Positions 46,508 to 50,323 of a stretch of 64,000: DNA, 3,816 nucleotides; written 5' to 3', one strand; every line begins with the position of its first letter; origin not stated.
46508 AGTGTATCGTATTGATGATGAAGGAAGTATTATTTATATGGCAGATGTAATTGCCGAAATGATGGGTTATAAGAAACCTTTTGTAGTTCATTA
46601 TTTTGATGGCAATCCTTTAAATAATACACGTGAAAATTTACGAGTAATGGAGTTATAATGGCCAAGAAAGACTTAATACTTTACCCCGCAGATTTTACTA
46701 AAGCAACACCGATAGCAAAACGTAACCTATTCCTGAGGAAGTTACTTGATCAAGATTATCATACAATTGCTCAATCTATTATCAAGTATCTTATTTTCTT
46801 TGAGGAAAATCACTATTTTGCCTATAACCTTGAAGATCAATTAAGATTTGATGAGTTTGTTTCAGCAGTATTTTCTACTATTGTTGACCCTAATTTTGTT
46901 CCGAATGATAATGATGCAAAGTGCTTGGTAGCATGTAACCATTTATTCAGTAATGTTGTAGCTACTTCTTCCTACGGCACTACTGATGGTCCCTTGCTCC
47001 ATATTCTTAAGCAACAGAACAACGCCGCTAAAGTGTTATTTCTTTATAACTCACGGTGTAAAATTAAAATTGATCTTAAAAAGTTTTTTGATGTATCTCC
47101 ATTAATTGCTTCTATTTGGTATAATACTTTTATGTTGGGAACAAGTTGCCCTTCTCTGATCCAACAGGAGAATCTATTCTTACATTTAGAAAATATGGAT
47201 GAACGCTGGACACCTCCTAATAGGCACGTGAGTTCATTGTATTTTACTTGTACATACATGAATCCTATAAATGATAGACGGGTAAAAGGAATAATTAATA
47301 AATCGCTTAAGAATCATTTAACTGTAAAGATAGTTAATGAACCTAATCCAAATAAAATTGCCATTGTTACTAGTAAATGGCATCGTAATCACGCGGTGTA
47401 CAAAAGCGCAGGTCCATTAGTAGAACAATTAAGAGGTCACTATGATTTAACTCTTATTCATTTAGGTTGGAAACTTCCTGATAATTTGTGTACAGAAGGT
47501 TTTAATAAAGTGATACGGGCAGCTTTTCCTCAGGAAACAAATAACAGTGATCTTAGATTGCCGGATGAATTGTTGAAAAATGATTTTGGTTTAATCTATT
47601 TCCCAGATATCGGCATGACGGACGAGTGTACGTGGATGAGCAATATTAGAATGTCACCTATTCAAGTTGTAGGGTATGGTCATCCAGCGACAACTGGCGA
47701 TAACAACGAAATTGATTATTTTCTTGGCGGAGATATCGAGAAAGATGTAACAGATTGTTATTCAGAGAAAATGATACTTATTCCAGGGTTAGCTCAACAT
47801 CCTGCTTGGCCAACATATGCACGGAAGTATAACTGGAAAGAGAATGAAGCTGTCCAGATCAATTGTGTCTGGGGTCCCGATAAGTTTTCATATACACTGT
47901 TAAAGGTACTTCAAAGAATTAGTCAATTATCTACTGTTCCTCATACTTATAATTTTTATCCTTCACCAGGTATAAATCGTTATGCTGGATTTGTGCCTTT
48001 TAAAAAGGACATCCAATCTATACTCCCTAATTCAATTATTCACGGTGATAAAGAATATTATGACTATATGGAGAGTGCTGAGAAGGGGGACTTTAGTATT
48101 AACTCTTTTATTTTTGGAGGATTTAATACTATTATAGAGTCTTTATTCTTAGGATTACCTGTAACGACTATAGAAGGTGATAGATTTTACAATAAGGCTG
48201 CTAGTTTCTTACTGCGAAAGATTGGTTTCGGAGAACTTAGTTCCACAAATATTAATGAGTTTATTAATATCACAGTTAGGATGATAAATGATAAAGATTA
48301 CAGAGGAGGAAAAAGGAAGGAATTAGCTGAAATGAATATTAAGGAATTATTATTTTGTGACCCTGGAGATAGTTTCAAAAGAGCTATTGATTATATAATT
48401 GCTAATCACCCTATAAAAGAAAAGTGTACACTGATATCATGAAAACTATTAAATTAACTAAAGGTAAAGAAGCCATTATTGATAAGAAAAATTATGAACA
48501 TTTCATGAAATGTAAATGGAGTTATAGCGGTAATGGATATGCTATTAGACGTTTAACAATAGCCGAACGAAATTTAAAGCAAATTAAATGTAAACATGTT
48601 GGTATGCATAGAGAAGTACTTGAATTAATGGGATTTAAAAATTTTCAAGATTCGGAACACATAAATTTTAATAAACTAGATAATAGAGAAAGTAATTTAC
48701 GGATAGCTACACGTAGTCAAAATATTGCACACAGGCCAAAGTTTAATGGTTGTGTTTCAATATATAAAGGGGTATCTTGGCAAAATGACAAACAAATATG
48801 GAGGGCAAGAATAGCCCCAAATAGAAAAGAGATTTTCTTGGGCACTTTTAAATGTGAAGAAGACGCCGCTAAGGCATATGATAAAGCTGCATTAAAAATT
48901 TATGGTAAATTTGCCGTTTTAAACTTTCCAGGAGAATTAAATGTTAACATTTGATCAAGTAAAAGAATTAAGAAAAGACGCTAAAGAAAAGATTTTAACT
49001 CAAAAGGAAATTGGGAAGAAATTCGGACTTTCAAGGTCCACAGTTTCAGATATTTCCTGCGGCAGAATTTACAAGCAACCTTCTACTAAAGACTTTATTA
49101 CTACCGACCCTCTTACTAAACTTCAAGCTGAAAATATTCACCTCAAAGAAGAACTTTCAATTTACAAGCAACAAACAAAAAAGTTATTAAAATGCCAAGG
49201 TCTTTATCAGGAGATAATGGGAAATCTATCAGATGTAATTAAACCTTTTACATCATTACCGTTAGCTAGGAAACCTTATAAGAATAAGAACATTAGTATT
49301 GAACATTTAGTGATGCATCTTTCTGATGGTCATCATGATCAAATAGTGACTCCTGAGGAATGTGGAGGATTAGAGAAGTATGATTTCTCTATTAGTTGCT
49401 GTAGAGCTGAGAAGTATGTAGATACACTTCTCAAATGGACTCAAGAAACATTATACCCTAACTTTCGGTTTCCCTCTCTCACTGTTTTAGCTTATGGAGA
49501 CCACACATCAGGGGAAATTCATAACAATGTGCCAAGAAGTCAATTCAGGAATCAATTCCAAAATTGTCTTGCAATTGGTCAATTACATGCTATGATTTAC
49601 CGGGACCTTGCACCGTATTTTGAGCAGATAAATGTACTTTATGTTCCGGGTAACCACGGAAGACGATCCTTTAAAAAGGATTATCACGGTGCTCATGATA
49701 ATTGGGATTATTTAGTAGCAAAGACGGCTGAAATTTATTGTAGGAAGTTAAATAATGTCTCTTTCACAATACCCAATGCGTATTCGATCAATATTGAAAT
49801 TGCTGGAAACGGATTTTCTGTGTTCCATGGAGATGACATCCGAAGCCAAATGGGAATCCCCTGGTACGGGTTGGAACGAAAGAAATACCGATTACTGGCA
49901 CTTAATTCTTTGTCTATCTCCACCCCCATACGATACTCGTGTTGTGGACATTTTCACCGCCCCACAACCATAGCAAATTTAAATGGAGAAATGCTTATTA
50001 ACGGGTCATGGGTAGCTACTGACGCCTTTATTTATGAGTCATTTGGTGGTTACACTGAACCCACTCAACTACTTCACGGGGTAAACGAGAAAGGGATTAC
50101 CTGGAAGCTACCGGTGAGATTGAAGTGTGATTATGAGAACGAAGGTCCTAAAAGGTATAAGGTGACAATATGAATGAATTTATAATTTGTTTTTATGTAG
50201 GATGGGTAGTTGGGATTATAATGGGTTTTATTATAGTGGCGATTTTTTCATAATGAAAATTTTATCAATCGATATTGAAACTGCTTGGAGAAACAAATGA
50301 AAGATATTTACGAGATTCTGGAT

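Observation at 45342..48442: Phage-encoded sugar C-methyltransferase plus OGT-like GT41 glycosyltransferase cassette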

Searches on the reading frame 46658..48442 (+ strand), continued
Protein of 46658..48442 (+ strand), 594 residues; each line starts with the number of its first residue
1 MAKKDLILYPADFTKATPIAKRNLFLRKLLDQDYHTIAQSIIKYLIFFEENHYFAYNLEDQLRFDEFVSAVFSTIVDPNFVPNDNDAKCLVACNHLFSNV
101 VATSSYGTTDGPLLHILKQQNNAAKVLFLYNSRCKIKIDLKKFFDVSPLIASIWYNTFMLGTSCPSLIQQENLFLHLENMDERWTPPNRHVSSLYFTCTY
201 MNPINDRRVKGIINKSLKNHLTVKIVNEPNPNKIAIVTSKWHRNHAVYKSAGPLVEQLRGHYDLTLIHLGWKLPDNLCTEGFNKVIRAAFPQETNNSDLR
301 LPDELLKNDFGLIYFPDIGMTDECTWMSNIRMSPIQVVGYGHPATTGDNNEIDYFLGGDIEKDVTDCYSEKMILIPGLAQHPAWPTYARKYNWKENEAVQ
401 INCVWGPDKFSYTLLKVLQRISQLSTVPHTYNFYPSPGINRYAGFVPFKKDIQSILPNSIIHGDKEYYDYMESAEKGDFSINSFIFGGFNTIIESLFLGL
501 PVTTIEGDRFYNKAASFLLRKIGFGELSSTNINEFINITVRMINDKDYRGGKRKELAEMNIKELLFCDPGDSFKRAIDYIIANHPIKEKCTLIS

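Call 91: list_cluster_members(proteins=[P0281, P0283, P0285, P0290, P0300, P0278, P0292, P0315, P0358, P0374])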
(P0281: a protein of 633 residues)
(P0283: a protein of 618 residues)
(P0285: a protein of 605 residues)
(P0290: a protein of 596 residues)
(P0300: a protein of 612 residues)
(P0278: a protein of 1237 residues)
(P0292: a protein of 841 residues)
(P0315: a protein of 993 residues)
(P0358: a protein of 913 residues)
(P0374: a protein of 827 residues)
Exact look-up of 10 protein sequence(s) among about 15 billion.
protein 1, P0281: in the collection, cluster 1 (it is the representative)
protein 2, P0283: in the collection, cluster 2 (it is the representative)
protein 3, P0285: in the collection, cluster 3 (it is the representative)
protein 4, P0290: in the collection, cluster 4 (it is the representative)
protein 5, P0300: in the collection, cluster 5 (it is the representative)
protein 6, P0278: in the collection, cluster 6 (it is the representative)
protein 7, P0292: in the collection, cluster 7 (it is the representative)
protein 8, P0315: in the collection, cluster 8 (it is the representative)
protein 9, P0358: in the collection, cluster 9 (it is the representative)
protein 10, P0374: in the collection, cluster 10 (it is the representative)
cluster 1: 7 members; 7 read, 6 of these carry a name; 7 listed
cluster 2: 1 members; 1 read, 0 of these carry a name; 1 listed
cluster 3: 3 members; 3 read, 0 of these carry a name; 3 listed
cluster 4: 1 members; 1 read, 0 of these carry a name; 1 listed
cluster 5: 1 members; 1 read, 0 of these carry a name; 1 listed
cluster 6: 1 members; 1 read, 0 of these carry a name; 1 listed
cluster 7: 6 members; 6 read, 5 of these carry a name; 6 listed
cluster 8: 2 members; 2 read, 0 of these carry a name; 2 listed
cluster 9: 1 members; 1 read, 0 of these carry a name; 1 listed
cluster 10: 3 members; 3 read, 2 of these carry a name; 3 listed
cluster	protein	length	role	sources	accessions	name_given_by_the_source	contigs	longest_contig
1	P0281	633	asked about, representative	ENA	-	-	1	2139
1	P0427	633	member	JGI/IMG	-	predicted O-linked N-acetylglucosamine transferase (SPINDLY family)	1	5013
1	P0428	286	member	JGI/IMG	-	predicted O-linked N-acetylglucosamine transferase (SPINDLY family)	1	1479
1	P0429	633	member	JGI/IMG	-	predicted O-linked N-acetylglucosamine transferase (SPINDLY family)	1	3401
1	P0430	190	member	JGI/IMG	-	hypothetical protein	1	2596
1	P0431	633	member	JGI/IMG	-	predicted O-linked N-acetylglucosamine transferase (SPINDLY family)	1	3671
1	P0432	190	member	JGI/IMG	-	glycosyltransferase involved in cell wall biosynthesis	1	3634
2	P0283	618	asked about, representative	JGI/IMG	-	-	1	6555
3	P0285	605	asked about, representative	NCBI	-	-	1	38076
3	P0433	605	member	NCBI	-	-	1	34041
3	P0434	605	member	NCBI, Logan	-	-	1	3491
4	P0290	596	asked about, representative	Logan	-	-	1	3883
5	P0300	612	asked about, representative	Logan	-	-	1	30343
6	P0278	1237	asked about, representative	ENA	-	-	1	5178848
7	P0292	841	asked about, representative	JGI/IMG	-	predicted O-linked N-acetylglucosamine transferase (SPINDLY family)/SAM-dependent ...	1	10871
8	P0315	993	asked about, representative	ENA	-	-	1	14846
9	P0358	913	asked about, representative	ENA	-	-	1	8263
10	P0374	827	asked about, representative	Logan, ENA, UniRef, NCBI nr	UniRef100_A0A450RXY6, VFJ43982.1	Glycosyl transferase family 41 n=1 Tax=Candidatus Kentrum sp. DK TaxID=2126562 ... | MAG: hypothetical protein BECKDK2373C_GA0170839_10074 [Candidatus Kentron sp. DK]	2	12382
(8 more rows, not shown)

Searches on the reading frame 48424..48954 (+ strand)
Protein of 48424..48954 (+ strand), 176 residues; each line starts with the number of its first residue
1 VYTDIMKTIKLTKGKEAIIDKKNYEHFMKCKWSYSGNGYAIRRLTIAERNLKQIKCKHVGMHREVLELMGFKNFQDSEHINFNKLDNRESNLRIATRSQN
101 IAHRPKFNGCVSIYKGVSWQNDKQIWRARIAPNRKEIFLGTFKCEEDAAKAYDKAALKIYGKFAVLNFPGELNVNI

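Call 3: search_protein_families(library=pfam, proteins=[window:48424-48954:+], max_evalue=0.01)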
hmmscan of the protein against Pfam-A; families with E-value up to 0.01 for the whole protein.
window:48424-48954:+ (176 aa): 2 families
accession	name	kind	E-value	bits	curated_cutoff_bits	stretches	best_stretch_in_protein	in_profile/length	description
PF00847.26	AP2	-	7.9e-09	36.1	33.3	1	114-161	3-53/54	AP2 domain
PF13392.12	HNH_3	-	0.00013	22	24.8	1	79-100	23-44/46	HNH endonuclease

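Call 4: search_protein_families(library=phrogs, proteins=[window:48424-48954:+], max_evalue=0.01)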
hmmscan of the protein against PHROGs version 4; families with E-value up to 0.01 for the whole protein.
window:48424-48954:+ (176 aa): 13 families
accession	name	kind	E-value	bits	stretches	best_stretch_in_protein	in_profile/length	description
phrog_99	-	DNA, RNA and nucleotide metabolism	1.9e-30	107.8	1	36-172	146-272/383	HNH endonuclease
phrog_4578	-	DNA, RNA and nucleotide metabolism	2.7e-18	67.1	1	79-164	34-119/130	HNH endonuclease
phrog_36769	-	unknown function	8e-13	49.4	1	43-171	224-360/367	-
phrog_3593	-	DNA, RNA and nucleotide metabolism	3.7e-12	47.3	1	78-162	114-199/210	HNH endonuclease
phrog_374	-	DNA, RNA and nucleotide metabolism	3.8e-11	43.5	1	78-168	327-415/617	HNH endonuclease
phrog_953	-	DNA, RNA and nucleotide metabolism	3.5e-08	34.2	1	115-165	316-367/420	HNH endonuclease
phrog_13470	-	DNA, RNA and nucleotide metabolism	1.1e-05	26.6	1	104-156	87-138/152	HNH endonuclease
phrog_59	-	DNA, RNA and nucleotide metabolism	1.4e-05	25.6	1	36-110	173-241/423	HNH endonuclease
phrog_959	-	DNA, RNA and nucleotide metabolism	1.6e-05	25.7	1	76-112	78-111/138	HNH endonuclease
phrog_24751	-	DNA, RNA and nucleotide metabolism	2.7e-05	25.3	1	117-162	14-58/65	HNH endonuclease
phrog_7545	-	DNA, RNA and nucleotide metabolism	0.0013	20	1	30-98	59-127/160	HNH endonuclease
phrog_35306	-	unknown function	0.0032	18.8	1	113-155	30-72/90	-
phrog_10730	-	DNA, RNA and nucleotide metabolism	0.0042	17.8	1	11-104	49-142/234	HNH endonuclease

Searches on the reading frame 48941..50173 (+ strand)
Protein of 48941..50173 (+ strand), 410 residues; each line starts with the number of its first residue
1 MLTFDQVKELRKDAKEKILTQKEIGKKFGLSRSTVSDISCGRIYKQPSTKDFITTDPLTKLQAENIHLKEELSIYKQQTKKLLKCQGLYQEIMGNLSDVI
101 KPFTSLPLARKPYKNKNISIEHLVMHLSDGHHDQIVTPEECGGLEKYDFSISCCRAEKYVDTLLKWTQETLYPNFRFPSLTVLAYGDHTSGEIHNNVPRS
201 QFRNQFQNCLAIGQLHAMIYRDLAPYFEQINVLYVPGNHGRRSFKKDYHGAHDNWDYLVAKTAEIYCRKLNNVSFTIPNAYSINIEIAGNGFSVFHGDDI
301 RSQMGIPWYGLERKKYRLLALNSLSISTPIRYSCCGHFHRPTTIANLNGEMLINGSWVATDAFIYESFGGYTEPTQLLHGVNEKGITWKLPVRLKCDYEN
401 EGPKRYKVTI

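Call 3: search_protein_families(library=pfam, proteins=[window:48941-50173:+], max_evalue=0.01)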
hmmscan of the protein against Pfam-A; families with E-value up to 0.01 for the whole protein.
window:48941-50173:+ (410 aa): 2 families
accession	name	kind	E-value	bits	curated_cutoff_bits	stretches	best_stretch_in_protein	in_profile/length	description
PF04545.22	Sigma70_r4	-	0.00018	21.4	24.1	1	12-38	17-40/50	Sigma-70, region 4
PF01381.28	HTH_3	-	0.00036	21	23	1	8-38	2-29/55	Helix-turn-helix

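Call 4: search_protein_families(library=phrogs, proteins=[window:48941-50173:+], max_evalue=0.01)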
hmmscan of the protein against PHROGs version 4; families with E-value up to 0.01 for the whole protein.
window:48941-50173:+ (410 aa): 11 families
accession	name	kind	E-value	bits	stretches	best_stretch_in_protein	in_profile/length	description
phrog_284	-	DNA, RNA and nucleotide metabolism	8.6e-35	121.4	1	58-385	64-384/398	exonuclease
phrog_6223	-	transcription regulation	2.9e-05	25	1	8-45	8-43/73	transcriptional repressor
phrog_704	-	DNA, RNA and nucleotide metabolism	3.1e-05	24.3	1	3-169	5-182/390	DNA repair exonuclease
phrog_6831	-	transcription regulation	0.00018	22.4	1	7-49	7-48/68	transcriptional regulator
phrog_8038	-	unknown function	0.00018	22.3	1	16-43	15-41/66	-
phrog_59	-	DNA, RNA and nucleotide metabolism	0.00034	21.1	1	20-86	248-292/423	HNH endonuclease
phrog_6156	-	DNA, RNA and nucleotide metabolism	0.001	19.4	1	2-46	186-229/261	endonuclease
phrog_7168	-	DNA, RNA and nucleotide metabolism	0.0016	18.9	1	4-52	225-274/284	homing endonuclease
phrog_8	-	transcription regulation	0.0039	17.7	1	4-38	78-109/346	transcriptional regulator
phrog_3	-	transcription regulation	0.0051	17.6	1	4-50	90-129/430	transcriptional repressor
phrog_1124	-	transcription regulation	0.0079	16.8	0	8-44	10-45/177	transcriptional regulator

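Call 34: search_protein_families(library=ncbifam, proteins=[window:48941-50173:+], max_evalue=0.01)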
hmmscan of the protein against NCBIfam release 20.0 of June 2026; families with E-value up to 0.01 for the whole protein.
window:48941-50173:+ (410 aa): 0 families

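Call 63: search_dna_similar(query=window:48941-50173:+, collection=phages, mode=protein, max_rows=15)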
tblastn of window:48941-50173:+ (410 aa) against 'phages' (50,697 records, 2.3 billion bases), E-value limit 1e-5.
Records with a match: 48; places in all: 48; records where one place covers at least 80% of the query: 11.
Best place of each record, by identity: <60% 48.
By first word of the organism name: Parabacteroides 15; Bacteroides 14; Phocaeicola 5; Clostridioides 4; Cyanophage 2; Synechococcus 2; Clostridium 2; Caudoviricetes 1; Streptomyces 1; Peptoclostridium 1; and 1 more.
By host as written in the record: Parabacteroides merdae DA116 6; Phocaeicola massiliensis DA127 4; Parabacteroides merdae DA708 3; Clostridioides difficile 3; Parabacteroides merdae DA682 3; Synechococcus sp. WH7803 2; Synechococcus sp. CB0201 2; Clostridium difficile 2; and 18 more.
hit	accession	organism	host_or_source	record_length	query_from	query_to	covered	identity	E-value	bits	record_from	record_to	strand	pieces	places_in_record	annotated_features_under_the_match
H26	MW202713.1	Caudoviricetes sp.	Manatee Spring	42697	13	392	93%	24.6%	4e-15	83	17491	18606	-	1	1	archeal DNA polymerase iI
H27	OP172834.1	Parabacteroides phage PM708P3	Parabacteroides merdae DA708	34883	29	392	89%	23.0%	1e-8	63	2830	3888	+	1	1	hypothetical protein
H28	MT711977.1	Streptomyces phage Dagobah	Streptomyces coelicolor M600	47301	58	384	80%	25.6%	5e-14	80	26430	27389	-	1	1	putative DNA repair nuclease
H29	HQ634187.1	Cyanophage KBS-S-2A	Synechococcus sp. WH7803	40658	54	392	83%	24.6%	7e-12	74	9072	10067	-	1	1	hypothetical protein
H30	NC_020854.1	Cyanophage KBS-S-2A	Synechococcus sp. WH7803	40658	54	392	83%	24.6%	7e-12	74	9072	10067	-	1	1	hypothetical protein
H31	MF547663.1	Clostridioides phage LIBA2945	Clostridioides difficile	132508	55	395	83%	23.1%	4e-13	77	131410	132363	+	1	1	calcineurin-like phosphoesterase superfamily domain protein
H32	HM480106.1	Synechococcus phage S-CBS1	Synechococcus sp. CB0201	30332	56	392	82%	23.3%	5e-11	71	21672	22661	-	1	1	hypothetical protein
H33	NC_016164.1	Synechococcus phage S-CBS1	Synechococcus sp. CB0201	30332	56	392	82%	23.3%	5e-11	71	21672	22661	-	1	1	DNA repair exonuclease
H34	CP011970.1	Peptoclostridium phage phiCDIF1296T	Peptoclostridium difficile strain ...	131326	55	385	81%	22.9%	2e-11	72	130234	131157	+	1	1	hypothetical protein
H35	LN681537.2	Clostridium phage phiCD211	Clostridium difficile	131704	55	385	81%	22.9%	2e-11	72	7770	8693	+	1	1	Exonuclease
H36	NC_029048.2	Clostridium phage phiCD211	Clostridium difficile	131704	55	385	81%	22.9%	2e-11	72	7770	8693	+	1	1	exonuclease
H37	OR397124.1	Clostridioides phage AR1086-1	Clostridioides difficile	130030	55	385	81%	22.9%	2e-11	72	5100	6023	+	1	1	hypothetical protein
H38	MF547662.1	Clostridioides phage LIBA6276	Clostridioides difficile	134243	55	363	75%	23.6%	1e-12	76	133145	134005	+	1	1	calcineurin-like phosphoesterase superfamily domain protein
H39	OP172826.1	Parabacteroides phage PM116P4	Parabacteroides merdae DA116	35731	91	392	74%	23.4%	5e-9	64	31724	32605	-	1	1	hypothetical protein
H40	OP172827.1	Parabacteroides phage PM116P5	Parabacteroides merdae DA116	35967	91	392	74%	23.4%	5e-9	64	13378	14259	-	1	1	hypothetical protein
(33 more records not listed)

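Call 84: search_protein_families(library=padloc, proteins=[window:48941-50173:+], max_evalue=0.01)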
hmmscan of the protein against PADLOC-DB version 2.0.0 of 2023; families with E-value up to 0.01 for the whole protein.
window:48941-50173:+ (410 aa): 0 families
